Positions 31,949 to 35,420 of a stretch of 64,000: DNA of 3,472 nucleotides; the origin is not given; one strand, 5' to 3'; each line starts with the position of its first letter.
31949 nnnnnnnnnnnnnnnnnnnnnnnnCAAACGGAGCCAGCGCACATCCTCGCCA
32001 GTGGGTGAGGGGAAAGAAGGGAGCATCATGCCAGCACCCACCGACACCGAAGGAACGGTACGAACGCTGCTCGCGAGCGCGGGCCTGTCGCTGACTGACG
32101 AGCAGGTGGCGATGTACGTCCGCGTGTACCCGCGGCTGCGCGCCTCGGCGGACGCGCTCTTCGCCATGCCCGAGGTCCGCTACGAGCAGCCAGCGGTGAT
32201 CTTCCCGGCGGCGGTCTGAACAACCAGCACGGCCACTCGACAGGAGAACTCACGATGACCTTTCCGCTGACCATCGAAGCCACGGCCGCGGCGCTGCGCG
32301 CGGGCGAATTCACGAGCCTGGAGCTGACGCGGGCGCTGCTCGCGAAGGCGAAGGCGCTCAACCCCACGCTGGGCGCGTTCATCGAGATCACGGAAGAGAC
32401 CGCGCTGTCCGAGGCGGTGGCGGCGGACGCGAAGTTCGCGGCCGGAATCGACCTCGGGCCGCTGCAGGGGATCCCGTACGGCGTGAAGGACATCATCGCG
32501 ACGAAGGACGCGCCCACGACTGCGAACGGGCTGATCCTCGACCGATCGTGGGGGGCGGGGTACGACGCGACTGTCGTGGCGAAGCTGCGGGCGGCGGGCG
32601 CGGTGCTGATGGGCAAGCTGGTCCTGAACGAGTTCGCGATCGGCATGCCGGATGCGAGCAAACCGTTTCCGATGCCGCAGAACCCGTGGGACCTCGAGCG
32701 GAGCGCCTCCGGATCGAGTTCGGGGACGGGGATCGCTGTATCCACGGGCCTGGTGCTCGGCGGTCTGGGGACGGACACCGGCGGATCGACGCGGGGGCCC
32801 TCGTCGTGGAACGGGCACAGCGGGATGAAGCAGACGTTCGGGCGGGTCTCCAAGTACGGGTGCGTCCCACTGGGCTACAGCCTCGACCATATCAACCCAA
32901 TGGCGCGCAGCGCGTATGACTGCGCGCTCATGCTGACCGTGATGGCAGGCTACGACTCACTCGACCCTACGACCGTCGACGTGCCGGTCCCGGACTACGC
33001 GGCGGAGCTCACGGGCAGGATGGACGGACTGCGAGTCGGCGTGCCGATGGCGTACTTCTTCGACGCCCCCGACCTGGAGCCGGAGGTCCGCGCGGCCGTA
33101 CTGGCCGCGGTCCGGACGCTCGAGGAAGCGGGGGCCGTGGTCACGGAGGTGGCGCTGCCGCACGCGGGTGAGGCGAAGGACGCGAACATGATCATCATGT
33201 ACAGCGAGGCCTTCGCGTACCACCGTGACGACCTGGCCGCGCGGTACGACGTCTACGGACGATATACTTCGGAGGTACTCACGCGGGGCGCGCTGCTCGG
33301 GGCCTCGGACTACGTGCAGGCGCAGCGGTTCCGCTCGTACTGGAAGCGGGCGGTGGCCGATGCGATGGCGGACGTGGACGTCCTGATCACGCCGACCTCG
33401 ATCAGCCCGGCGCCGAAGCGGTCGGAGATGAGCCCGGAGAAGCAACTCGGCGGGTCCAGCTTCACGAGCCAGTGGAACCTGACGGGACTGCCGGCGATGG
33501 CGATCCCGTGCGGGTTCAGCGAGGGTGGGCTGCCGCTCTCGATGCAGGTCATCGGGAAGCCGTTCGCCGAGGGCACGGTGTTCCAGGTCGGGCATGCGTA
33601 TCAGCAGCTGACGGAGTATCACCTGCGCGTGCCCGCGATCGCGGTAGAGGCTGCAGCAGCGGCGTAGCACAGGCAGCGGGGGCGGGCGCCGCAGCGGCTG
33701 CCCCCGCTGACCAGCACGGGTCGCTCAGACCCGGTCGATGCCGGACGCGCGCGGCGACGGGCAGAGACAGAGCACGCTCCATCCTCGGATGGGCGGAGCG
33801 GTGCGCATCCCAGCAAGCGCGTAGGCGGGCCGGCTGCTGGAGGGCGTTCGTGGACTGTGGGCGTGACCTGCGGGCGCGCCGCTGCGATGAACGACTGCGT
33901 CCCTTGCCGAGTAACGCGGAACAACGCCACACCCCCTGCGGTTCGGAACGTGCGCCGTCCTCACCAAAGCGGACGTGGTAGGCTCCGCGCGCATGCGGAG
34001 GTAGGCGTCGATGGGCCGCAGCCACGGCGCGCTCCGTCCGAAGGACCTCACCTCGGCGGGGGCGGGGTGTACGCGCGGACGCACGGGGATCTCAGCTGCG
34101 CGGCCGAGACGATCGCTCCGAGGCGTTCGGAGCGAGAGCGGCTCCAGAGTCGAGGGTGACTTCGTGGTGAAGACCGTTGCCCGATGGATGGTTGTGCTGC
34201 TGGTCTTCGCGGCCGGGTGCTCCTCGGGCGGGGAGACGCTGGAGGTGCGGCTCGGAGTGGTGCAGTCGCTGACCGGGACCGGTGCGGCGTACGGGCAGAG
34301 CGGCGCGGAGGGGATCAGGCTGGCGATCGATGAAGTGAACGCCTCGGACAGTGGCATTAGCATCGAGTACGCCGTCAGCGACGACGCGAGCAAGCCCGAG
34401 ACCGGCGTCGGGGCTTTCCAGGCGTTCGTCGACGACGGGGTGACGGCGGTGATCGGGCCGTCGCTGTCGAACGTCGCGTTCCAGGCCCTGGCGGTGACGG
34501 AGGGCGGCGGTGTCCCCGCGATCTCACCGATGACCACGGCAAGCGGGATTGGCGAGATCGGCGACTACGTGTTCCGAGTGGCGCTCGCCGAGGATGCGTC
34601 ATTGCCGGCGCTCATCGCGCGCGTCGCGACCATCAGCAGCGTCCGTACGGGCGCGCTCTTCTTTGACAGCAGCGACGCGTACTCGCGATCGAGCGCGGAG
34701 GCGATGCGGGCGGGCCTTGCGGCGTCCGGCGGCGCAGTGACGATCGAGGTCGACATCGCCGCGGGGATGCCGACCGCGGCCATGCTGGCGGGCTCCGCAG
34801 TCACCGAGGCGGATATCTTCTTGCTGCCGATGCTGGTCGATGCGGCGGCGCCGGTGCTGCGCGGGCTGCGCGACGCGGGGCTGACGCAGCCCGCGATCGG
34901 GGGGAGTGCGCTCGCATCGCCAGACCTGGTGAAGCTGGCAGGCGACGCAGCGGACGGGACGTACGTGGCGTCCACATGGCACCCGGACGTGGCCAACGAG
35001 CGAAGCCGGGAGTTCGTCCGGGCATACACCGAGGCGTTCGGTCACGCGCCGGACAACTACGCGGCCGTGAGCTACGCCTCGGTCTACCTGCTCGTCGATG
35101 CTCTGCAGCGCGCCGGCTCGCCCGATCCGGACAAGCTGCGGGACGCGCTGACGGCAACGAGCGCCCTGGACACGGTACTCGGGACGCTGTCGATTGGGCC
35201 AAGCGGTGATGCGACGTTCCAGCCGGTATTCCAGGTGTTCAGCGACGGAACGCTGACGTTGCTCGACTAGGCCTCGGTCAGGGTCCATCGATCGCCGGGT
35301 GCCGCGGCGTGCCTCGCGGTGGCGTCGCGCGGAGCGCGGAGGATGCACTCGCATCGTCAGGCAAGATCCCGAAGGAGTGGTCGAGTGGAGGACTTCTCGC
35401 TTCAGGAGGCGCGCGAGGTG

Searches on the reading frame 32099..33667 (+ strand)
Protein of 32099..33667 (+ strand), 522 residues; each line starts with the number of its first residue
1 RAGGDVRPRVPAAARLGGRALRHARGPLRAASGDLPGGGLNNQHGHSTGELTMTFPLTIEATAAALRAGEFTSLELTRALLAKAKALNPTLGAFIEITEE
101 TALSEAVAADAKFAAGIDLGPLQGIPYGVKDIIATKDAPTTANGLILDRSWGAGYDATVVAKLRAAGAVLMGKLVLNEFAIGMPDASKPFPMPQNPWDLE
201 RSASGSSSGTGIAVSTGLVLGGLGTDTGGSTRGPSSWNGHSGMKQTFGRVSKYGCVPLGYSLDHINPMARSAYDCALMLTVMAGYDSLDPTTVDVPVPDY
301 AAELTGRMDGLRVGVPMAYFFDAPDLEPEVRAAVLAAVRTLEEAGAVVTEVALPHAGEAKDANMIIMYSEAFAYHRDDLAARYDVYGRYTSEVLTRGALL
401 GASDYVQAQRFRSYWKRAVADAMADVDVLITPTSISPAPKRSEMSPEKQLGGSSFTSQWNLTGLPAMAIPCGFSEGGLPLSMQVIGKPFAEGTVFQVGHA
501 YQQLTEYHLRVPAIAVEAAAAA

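Call 92: search_protein_families(library=pfam, proteins=[window:32099-33667:+], max_evalue=0.00001)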
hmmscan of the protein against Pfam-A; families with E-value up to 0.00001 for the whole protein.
window:32099-33667:+ (522 aa): 1 family
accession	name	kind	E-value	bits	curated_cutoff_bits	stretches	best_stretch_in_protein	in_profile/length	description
PF01425.27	Amidase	-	3.8e-102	343.1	27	1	75-494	1-444/445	Amidase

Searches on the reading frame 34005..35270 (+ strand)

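Call 92: search_protein_families(library=pfam, proteins=[window:34005-35270:+], max_evalue=0.00001)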
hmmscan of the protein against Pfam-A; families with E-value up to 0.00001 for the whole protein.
window:34005-35270:+ (421 aa): 3 families
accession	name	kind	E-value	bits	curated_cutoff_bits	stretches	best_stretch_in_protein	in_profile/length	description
PF13458.12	Peripla_BP_6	-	5.5e-53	181.3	31.7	1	80-401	1-326/343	Periplasmic binding protein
PF13433.12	Peripla_BP_5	-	4.3e-20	72.6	27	1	81-406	1-329/363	Periplasmic binding protein domain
PF01094.35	ANF_receptor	-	1.5e-15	57.5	25.4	1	103-378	5-301/353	Receptor family ligand binding region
